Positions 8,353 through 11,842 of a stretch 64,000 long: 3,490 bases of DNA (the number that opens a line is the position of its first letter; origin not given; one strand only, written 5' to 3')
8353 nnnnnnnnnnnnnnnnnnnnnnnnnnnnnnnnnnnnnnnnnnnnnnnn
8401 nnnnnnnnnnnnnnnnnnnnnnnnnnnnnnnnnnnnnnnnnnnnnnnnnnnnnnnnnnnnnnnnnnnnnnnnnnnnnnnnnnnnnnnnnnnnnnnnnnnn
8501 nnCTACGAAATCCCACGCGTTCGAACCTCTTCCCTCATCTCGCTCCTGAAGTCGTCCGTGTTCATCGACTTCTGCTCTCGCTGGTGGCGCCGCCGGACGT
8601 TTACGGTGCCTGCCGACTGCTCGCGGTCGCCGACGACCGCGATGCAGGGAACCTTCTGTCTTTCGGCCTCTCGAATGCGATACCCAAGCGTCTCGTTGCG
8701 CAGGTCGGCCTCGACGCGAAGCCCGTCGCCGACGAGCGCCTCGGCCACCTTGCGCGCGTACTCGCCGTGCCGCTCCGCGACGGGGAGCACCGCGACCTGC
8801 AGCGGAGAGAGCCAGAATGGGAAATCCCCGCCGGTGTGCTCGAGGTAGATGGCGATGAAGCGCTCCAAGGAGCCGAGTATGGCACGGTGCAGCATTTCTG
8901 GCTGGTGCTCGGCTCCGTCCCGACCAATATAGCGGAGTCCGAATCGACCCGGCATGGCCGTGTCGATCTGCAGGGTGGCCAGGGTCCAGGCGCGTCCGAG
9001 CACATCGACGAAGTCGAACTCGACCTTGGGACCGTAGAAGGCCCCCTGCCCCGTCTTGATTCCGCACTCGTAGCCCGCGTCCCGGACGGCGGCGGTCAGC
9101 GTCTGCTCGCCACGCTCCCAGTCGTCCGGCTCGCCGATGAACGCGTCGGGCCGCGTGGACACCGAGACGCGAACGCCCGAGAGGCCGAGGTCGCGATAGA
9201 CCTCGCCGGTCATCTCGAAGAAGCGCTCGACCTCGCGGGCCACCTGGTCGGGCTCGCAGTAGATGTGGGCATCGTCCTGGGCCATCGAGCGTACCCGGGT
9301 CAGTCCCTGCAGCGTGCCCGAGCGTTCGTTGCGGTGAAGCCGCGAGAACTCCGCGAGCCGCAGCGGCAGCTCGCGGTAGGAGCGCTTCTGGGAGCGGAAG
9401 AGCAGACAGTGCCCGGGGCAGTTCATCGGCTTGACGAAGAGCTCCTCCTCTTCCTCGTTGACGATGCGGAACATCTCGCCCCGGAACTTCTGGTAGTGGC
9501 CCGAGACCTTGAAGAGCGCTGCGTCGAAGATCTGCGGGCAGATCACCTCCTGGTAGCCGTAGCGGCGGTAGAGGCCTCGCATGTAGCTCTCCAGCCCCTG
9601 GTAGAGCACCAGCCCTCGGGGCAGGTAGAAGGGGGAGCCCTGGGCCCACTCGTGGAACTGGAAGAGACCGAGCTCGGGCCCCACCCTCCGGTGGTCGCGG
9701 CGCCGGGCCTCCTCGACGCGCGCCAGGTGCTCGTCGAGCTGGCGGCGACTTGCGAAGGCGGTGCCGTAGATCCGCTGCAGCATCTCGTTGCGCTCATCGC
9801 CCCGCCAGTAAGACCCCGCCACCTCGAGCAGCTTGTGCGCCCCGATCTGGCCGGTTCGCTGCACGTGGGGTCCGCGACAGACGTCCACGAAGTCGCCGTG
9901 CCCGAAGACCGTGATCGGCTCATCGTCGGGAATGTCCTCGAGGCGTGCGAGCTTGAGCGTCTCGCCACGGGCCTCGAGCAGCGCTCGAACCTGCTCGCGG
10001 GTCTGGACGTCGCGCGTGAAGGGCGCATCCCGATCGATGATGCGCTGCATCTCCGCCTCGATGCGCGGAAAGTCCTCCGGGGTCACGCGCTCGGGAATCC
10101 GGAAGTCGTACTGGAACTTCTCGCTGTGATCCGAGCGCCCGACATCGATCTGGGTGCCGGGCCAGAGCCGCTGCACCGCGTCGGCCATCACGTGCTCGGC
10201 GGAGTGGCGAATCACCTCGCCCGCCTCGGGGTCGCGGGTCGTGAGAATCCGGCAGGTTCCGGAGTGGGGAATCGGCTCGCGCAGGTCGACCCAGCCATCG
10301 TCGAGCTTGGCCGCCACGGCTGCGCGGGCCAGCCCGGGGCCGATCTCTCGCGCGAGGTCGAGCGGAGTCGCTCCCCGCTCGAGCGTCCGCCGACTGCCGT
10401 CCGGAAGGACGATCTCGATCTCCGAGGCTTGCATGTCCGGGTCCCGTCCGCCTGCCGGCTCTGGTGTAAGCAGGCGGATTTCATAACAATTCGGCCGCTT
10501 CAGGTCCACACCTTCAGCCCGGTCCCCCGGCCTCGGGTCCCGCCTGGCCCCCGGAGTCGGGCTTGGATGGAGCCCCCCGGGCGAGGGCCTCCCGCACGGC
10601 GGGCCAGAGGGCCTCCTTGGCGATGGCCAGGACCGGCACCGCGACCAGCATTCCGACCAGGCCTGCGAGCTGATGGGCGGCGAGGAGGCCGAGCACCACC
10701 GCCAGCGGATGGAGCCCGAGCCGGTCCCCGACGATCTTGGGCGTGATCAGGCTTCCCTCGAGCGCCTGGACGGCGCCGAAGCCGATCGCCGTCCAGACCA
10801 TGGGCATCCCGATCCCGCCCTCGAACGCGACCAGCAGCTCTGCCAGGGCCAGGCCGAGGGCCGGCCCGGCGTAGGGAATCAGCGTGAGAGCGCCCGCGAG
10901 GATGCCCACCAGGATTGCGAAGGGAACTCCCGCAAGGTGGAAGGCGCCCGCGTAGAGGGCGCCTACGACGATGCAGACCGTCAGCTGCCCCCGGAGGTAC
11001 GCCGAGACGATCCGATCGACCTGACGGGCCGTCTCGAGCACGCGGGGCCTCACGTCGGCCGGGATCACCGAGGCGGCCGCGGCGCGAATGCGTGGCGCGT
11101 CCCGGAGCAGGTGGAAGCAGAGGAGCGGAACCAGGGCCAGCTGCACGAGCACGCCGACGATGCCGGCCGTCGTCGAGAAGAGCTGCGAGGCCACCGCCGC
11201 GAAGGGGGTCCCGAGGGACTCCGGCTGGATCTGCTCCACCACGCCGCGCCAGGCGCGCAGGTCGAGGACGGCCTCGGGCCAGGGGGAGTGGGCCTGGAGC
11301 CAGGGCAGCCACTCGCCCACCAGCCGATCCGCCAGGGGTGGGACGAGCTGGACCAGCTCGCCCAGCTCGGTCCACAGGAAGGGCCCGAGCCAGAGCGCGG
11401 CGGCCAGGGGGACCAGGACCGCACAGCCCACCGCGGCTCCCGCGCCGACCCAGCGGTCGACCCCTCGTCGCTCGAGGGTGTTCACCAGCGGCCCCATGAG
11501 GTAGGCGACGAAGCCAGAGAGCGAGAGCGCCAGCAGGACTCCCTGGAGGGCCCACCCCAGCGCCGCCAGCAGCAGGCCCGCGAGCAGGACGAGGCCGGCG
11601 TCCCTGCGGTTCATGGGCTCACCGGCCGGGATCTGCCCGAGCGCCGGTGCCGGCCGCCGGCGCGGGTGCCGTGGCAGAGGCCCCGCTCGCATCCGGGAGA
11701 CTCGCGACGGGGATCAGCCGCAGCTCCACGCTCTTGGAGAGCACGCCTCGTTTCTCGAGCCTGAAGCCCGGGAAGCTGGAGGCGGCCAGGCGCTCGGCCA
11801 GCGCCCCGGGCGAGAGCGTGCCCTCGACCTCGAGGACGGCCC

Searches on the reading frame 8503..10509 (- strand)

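Call 88: search_protein_families(library=pfam, proteins=[window:8503-10509:-], max_evalue=0.0001)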
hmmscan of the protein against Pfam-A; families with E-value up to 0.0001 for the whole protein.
window:8503-10509:- (668 aa): 4 families
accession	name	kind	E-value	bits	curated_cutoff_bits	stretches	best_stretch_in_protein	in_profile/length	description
PF00587.30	tRNA-synt_2b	-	8e-45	153.5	29.3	1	348-558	2-178/179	tRNA synthetase class II core domain (G, H, P, S and T)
PF03129.25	HGTP_anticodon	-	6.6e-26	90.7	21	1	571-660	1-93/94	Anticodon binding domain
PF07973.19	tRNA_SAD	-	2.3e-14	53.5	24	1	200-248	2-44/44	Threonyl and Alanyl tRNA synthetase second additional domain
PF02824.27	TGS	-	7.4e-11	42.4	22.2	1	31-90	1-60/60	TGS domain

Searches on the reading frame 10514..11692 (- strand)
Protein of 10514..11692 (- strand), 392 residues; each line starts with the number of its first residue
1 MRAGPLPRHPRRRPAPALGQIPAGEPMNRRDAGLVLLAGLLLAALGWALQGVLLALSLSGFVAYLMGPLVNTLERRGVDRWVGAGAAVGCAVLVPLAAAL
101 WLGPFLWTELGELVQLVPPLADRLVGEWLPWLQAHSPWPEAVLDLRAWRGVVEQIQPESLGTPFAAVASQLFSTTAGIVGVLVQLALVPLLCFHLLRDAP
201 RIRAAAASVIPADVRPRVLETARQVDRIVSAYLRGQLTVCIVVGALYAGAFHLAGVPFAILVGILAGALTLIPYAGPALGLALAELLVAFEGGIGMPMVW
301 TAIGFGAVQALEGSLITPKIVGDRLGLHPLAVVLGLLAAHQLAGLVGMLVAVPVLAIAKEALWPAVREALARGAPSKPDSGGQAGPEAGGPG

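Call 8: search_protein_families(library=pfam, proteins=[window:10514-11692:-], max_evalue=0.01)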
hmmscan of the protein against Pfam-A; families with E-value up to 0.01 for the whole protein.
window:10514-11692:- (392 aa): 1 family
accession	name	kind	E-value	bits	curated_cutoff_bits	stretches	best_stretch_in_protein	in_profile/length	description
PF01594.21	AI-2E_transport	-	6.2e-58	196.9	34.3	1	35-362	4-323/327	AI-2E family transporter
